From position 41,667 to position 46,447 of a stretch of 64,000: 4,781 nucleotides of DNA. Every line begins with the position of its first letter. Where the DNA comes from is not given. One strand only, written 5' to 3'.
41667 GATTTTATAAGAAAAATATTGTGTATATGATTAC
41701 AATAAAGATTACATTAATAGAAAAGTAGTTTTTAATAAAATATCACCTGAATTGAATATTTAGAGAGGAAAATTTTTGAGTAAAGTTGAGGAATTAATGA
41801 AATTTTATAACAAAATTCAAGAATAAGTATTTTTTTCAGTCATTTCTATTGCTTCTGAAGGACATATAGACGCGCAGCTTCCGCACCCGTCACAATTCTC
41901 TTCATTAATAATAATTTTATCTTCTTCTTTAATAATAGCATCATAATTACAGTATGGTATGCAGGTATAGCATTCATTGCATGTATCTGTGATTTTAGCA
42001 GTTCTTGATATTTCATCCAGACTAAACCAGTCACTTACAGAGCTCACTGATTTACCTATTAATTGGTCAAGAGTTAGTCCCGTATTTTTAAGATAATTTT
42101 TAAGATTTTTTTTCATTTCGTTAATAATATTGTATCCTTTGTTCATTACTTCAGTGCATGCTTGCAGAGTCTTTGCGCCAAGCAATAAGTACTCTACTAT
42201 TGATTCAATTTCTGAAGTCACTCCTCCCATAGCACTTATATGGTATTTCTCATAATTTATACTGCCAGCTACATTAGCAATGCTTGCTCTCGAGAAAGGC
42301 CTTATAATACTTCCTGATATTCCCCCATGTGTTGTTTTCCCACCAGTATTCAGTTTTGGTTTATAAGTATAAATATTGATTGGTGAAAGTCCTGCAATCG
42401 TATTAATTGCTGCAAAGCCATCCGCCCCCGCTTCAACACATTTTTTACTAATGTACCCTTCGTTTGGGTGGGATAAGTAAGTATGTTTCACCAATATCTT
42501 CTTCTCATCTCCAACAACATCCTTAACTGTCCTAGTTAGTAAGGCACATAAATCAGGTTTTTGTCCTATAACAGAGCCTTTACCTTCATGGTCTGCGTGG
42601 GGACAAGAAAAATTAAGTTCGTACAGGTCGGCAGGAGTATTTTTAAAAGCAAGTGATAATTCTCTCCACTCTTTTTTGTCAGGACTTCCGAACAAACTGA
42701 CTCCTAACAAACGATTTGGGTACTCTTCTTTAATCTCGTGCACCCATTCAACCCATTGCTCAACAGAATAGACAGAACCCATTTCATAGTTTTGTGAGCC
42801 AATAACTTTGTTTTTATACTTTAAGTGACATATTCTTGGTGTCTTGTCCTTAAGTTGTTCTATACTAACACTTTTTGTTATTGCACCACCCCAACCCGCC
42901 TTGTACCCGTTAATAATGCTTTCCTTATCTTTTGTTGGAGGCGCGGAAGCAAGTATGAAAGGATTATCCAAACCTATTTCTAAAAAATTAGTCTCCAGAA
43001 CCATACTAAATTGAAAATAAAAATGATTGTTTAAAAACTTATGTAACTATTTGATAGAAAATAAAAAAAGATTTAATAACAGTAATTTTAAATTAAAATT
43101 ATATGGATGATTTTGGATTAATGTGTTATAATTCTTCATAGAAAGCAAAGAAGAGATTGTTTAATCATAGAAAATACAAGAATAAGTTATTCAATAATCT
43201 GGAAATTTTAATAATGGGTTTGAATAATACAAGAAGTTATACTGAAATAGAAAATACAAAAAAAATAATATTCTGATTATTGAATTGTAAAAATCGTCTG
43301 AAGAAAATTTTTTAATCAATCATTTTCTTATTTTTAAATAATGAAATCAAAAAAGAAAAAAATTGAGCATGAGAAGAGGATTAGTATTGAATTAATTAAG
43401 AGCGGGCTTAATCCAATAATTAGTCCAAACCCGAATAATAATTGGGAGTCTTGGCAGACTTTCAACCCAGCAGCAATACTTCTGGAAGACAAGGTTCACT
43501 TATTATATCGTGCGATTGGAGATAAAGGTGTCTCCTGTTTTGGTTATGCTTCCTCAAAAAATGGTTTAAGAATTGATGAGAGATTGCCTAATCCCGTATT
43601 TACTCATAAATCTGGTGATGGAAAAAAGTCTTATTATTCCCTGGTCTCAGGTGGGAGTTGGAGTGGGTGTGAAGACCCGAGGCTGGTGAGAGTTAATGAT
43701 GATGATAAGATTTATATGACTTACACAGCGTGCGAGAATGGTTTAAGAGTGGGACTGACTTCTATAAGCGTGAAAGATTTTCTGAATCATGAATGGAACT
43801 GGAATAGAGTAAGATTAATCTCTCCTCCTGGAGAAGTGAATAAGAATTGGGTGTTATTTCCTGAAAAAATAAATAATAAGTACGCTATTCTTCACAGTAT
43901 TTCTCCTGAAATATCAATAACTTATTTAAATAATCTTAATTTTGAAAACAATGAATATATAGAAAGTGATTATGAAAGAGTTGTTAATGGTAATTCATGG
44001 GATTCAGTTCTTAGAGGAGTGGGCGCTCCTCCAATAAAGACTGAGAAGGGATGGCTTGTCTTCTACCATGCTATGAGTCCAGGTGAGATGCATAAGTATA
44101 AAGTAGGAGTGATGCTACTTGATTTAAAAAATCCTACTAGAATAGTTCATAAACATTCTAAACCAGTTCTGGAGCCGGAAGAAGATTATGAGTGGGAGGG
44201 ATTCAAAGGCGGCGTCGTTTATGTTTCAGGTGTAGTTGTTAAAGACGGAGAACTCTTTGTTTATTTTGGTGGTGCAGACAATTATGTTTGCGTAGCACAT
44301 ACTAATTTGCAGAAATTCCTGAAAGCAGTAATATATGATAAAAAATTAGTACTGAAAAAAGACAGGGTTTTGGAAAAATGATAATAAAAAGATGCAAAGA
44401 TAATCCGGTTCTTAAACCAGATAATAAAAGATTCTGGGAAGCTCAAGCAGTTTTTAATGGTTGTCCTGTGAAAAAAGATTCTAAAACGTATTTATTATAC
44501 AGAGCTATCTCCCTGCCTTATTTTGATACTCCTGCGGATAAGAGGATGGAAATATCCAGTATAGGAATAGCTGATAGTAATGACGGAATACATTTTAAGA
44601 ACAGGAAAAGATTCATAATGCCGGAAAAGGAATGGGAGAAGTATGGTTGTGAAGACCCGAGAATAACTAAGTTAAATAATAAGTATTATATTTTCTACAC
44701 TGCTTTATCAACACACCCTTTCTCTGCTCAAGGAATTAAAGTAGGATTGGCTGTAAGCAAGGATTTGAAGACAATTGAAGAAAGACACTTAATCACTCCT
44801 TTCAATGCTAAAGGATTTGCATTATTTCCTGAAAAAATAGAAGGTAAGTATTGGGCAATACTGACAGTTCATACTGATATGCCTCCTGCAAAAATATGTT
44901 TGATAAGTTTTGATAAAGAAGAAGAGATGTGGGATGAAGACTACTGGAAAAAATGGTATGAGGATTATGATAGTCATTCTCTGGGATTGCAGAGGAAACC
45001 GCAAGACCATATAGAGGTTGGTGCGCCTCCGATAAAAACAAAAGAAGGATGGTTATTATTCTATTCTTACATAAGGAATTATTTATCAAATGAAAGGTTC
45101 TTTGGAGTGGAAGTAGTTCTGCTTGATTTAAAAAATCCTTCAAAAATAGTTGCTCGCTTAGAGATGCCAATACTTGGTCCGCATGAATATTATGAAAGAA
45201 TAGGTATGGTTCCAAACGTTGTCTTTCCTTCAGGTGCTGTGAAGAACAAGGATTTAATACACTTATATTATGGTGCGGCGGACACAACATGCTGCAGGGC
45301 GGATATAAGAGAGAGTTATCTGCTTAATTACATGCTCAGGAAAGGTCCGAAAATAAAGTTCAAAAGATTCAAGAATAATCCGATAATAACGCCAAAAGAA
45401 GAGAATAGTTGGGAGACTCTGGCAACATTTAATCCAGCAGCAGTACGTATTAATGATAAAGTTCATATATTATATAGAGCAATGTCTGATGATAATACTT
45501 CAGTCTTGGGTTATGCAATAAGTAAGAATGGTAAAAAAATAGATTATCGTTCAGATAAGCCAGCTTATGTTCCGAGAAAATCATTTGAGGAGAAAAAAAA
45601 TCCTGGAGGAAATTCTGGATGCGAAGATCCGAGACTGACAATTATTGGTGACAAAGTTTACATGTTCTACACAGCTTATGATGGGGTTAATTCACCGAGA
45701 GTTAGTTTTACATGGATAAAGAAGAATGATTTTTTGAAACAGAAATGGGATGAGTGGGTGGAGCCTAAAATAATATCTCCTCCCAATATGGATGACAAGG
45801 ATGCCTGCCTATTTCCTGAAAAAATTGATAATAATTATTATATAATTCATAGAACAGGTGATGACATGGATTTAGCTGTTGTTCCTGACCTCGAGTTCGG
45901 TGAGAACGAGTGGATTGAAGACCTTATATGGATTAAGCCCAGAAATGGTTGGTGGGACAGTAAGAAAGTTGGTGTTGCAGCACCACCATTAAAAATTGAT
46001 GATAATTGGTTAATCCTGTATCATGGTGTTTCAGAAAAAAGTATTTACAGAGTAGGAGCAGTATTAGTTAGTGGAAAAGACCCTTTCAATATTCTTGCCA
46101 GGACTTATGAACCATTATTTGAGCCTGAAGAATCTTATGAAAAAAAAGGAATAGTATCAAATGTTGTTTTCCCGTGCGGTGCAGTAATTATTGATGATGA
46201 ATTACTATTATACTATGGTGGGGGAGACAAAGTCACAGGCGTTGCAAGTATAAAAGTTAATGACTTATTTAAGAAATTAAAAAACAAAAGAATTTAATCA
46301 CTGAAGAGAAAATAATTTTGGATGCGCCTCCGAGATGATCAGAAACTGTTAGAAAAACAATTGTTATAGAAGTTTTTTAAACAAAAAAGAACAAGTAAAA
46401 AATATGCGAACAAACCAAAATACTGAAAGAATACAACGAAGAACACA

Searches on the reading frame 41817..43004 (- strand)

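Call 32: search_protein_families(library=pfam, proteins=[window:41817-43004:-], max_evalue=0.001)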
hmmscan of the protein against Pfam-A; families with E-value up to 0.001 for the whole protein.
window:41817-43004:- (395 aa): 10 families
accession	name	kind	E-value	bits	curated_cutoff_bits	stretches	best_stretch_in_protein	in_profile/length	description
PF01180.27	DHO_dh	-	1.3e-23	84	27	1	3-305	2-291/291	Dihydroorotate dehydrogenase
PF00037.32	Fer4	-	1.3e-08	34.8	21.1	1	364-387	1-24/24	4Fe-4S binding domain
PF14697.11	Fer4_21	-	1.5e-07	31.8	35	1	338-388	3-59/59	4Fe-4S dicluster domain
PF12837.12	Fer4_6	-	3.6e-07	30.3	25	1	364-386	2-24/24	4Fe-4S binding domain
PF12838.12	Fer4_7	-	1.2e-06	29.3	27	1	341-385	1-52/52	4Fe-4S dicluster domain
PF12797.12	Fer4_2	-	1.3e-06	28.4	24.5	1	363-383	2-22/22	4Fe-4S binding domain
PF13187.11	Fer4_9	-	2.2e-06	28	27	1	342-386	2-52/52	4Fe-4S dicluster domain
PF25160.1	LdpA_Fe-S-bd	-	5.9e-06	26.4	27.6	1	348-390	9-47/49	LdpA Fe-S cluster-binding domain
PF13237.11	Fer4_10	-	2e-05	24.9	25.5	1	339-382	6-53/53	4Fe-4S dicluster domain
PF13484.11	Fer4_16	-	0.00019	22.6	30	0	370-389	1-20/66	4Fe-4S double cluster binding domain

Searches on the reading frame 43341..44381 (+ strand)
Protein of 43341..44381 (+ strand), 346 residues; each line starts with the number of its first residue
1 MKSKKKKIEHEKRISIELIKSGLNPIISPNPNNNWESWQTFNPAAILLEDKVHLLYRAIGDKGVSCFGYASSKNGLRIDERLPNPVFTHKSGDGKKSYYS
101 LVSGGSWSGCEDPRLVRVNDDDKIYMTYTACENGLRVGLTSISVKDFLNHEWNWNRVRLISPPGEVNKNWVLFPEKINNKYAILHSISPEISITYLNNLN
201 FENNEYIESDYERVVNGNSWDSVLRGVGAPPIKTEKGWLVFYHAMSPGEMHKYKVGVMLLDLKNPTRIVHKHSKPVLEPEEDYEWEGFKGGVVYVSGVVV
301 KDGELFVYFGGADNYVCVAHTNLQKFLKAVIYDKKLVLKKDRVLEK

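Call 32: search_protein_families(library=pfam, proteins=[window:43341-44381:+], max_evalue=0.001)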
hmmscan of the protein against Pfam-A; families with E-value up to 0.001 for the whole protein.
window:43341-44381:+ (346 aa): 1 family
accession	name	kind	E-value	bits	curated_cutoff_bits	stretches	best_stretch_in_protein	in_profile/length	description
PF04041.19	Glyco_hydro_130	-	2.2e-39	135.7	26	1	11-329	11-317/320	beta-1,4-mannooligosaccharide phosphorylase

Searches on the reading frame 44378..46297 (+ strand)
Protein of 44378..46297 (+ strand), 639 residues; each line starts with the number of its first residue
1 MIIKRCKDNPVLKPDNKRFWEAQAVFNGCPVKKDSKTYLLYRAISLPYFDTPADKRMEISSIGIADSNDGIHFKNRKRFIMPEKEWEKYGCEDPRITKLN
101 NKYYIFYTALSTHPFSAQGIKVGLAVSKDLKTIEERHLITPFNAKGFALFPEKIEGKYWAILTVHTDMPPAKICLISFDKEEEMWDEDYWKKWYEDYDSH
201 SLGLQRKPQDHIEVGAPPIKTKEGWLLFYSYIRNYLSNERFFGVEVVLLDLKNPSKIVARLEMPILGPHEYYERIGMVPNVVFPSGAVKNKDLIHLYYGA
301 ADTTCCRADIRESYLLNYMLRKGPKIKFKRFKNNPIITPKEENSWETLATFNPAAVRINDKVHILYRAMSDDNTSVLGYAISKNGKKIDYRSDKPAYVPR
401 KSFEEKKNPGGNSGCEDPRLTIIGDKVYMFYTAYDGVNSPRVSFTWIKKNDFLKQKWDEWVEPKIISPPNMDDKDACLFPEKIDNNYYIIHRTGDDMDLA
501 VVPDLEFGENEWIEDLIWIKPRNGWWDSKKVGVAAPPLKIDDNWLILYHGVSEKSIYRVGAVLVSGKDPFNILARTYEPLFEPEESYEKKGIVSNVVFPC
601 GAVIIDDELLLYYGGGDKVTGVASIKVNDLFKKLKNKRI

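Call 32: search_protein_families(library=pfam, proteins=[window:44378-46297:+], max_evalue=0.001)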
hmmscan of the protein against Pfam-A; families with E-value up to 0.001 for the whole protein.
window:44378-46297:+ (639 aa): 2 families
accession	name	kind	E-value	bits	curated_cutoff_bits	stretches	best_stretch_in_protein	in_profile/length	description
PF04041.19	Glyco_hydro_130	-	8.1e-99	331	26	2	345-634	30-318/320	beta-1,4-mannooligosaccharide phosphorylase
PF00251.26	Glyco_hydro_32N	-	5.4e-06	26.6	22.1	0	63-113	41-91/307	Glycosyl hydrolases family 32 N-terminal domain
